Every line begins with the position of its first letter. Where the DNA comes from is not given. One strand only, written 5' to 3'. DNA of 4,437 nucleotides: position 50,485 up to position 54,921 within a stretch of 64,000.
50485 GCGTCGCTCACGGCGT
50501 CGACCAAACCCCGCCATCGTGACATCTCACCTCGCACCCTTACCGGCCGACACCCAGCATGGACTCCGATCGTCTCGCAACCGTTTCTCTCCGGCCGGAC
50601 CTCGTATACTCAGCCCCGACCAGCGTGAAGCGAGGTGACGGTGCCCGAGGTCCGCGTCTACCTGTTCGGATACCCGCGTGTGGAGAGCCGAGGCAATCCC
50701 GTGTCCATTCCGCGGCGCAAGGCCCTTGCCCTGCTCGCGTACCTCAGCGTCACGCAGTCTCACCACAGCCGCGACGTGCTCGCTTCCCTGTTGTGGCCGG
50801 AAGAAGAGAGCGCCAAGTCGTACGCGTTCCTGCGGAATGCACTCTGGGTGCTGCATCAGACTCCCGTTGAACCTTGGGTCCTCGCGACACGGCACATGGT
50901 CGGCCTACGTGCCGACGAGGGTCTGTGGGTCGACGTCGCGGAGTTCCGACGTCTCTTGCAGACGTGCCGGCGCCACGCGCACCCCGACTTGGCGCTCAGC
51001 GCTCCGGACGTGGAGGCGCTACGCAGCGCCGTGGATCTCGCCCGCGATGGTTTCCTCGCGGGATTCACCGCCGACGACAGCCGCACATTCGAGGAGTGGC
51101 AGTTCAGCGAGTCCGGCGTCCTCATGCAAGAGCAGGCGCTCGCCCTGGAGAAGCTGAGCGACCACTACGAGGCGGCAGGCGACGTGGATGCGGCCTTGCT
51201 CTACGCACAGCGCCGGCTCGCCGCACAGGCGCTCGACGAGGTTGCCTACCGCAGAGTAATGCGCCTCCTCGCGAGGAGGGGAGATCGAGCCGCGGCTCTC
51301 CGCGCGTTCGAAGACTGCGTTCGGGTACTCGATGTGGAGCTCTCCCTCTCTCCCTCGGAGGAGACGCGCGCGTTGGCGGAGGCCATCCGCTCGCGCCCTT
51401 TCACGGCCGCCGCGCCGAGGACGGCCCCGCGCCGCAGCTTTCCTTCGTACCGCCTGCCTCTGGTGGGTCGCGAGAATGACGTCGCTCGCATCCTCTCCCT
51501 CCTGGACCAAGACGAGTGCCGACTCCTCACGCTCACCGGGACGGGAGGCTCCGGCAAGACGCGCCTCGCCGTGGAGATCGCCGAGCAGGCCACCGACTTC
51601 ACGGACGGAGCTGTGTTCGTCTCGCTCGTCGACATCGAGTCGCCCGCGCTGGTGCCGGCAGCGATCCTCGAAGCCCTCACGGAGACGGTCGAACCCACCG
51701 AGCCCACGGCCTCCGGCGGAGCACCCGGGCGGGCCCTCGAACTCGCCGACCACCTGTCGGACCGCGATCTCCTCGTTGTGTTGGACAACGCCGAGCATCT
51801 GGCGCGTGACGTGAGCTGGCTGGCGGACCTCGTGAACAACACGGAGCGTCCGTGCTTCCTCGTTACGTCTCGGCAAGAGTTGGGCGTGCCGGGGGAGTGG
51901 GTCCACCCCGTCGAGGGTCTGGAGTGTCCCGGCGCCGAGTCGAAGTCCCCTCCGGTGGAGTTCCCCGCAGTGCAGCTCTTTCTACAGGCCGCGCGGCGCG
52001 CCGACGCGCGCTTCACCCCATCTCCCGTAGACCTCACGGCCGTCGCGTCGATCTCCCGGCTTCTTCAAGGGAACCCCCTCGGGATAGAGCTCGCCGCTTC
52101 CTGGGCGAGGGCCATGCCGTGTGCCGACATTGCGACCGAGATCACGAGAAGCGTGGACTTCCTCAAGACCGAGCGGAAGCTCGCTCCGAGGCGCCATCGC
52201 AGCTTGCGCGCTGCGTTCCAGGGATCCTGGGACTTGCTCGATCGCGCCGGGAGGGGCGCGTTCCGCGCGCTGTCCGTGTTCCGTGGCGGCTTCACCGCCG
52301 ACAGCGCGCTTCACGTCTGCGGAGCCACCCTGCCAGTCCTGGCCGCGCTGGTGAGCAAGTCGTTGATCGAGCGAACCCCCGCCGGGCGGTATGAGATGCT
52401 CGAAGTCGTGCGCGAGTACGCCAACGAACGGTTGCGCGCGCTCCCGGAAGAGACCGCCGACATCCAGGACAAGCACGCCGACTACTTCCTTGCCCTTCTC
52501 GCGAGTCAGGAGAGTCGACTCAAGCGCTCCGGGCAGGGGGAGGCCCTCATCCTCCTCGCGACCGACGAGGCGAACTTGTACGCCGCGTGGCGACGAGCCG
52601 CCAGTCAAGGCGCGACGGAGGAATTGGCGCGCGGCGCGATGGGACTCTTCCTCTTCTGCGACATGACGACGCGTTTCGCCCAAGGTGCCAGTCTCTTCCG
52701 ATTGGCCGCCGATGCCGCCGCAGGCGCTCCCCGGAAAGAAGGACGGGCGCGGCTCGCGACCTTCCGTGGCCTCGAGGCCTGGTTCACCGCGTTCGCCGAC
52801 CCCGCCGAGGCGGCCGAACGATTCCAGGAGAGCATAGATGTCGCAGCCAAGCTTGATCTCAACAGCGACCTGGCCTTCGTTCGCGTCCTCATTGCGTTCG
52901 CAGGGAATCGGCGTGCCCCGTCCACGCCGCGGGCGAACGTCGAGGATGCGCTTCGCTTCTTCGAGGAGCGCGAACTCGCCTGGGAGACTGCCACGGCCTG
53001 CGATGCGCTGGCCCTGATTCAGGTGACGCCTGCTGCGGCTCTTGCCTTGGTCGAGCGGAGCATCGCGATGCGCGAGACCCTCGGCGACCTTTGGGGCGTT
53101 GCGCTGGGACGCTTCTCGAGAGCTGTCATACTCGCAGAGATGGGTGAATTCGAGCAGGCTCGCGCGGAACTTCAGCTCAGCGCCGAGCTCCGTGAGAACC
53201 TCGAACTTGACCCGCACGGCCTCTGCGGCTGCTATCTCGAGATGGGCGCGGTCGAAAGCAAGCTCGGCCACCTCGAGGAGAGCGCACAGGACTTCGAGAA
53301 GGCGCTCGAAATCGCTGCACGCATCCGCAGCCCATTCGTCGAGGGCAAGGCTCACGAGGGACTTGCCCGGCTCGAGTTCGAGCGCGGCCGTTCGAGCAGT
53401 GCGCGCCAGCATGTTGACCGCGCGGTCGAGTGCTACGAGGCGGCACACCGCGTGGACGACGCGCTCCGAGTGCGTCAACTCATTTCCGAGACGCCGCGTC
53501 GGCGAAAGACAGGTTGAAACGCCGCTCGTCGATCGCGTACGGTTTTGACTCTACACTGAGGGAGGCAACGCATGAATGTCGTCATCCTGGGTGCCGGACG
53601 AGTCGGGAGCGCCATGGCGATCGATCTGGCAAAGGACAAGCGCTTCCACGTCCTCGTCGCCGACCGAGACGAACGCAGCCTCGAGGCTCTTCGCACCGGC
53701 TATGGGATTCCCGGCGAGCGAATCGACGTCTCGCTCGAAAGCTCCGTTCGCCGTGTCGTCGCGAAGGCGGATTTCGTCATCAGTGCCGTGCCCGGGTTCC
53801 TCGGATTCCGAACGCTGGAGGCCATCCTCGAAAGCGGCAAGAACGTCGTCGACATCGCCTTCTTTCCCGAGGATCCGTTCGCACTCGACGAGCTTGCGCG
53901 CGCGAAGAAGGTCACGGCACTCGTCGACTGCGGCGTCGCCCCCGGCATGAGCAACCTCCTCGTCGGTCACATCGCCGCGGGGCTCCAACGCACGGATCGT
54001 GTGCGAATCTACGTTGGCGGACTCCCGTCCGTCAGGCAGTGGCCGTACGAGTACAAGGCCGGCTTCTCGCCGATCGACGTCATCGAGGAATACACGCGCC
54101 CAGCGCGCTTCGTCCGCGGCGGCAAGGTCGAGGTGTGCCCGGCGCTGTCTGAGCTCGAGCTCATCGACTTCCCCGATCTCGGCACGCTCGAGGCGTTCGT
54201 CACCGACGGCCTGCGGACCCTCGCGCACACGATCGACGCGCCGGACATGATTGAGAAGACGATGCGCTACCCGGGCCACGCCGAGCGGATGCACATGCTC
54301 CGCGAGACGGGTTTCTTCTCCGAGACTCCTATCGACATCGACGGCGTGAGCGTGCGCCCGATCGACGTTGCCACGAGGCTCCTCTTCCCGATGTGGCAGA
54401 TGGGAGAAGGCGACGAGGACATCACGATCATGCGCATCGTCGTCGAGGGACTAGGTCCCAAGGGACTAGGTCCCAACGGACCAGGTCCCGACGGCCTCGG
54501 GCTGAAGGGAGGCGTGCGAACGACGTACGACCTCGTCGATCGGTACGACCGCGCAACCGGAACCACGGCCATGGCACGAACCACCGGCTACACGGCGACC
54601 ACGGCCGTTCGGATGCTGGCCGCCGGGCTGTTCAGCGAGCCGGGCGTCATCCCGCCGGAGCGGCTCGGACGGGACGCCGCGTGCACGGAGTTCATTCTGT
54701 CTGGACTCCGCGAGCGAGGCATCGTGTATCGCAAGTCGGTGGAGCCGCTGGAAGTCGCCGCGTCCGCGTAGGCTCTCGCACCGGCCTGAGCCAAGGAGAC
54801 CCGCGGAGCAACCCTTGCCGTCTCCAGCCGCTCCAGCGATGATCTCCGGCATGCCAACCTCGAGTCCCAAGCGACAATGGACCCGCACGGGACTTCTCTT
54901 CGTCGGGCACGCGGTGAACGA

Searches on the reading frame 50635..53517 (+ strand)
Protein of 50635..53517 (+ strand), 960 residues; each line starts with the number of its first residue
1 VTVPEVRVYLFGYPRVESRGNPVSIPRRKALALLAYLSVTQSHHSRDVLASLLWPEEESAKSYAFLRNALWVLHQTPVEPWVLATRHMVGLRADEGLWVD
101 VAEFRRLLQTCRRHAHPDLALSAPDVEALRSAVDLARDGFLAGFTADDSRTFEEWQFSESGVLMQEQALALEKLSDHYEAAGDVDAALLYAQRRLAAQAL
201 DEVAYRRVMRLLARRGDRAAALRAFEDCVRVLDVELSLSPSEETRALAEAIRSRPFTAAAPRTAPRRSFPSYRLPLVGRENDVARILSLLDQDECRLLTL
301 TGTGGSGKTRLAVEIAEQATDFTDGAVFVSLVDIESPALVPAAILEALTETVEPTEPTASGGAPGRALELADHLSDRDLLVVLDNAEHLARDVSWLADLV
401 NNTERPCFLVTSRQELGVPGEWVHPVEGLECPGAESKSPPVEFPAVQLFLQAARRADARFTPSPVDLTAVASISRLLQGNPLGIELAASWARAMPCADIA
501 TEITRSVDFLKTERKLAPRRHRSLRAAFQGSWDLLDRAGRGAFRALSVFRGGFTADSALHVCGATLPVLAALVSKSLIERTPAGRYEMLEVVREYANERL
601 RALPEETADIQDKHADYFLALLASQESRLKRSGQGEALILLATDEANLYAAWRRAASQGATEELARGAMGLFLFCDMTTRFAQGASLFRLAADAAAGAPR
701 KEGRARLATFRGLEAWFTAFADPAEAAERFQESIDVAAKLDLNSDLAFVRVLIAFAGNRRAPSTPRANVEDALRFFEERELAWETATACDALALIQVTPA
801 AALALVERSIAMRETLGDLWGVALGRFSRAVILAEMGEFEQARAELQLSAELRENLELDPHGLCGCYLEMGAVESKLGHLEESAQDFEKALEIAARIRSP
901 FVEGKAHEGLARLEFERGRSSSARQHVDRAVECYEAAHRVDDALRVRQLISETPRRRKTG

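Call 74: search_protein_families(library=pfam, proteins=[window:50635-53517:+], max_evalue=0.00001)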
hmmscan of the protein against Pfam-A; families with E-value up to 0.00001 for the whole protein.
window:50635-53517:+ (960 aa): 6 families
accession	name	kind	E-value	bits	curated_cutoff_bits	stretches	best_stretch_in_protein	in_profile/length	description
PF03704.23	BTAD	-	9e-15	55.7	22.1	1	99-252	1-146/146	Bacterial transcriptional activator domain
PF13424.12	TPR_12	-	4.4e-11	43.3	30.1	1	868-936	7-77/77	Tetratricopeptide repeat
PF13401.12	AAA_22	-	5.8e-08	33.5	27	1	294-402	4-110/130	AAA domain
PF13191.12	AAA_16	-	3.9e-07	31.2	32.6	1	275-410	1-137/167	AAA ATPase domain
PF00931.28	NB-ARC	-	2.1e-06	27.6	23.5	1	280-385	2-108/248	NB-ARC domain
PF07719.23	TPR_2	-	5.4e-06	26.6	27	0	867-894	4-31/34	Tetratricopeptide repeat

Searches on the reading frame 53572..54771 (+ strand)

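Call 74: search_protein_families(library=pfam, proteins=[window:53572-54771:+], max_evalue=0.00001)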
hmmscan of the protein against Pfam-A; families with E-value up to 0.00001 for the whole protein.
window:53572-54771:+ (399 aa): 4 families
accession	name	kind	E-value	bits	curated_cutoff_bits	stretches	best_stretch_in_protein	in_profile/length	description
PF16653.10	Sacchrp_dh_C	-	5.9e-47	161.4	31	1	121-384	1-265/265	Saccharopine dehydrogenase C-terminal domain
PF03435.24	Sacchrp_dh_NADP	-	1.4e-17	64.7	25.1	1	3-117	1-129/129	Saccharopine dehydrogenase NADP binding domain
PF03807.23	F420_oxidored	-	1.3e-08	35.7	21.6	1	3-96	2-92/94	NADP oxidoreductase coenzyme F420-dependent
PF01408.29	GFO_IDH_MocA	-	9e-06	26.8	24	0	1-117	1-108/120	Oxidoreductase family, NAD-binding Rossmann fold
